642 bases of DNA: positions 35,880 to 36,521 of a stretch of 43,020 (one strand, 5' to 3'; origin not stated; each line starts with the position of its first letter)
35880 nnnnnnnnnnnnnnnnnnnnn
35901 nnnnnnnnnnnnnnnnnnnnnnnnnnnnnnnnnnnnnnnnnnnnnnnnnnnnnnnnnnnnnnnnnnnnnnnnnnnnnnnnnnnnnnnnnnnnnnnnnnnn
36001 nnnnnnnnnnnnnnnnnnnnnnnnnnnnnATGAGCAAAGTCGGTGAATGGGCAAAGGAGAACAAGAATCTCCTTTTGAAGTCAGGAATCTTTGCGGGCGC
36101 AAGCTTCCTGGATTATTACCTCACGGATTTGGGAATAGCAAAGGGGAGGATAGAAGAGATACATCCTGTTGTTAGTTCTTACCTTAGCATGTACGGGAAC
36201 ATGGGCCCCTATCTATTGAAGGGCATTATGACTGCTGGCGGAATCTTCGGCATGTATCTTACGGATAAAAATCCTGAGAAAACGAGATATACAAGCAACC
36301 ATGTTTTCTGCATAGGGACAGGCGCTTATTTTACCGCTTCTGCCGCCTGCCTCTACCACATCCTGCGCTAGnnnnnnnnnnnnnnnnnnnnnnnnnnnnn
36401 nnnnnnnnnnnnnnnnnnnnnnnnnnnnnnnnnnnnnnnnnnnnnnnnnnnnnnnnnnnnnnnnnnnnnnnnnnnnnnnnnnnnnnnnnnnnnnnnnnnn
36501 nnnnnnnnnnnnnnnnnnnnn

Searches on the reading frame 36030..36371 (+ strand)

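Call 62: search_protein_families(library=pfam, proteins=[window:36030-36371:+], max_evalue=0.01)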
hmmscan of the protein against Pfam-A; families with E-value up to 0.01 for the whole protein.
window:36030-36371:+ (113 aa): 1 family
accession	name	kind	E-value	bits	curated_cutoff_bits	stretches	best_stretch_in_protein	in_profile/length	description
PF18902.5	DUF5658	-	4e-05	24.7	25.2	1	24-100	3-74/82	Domain of unknown function (DUF5658)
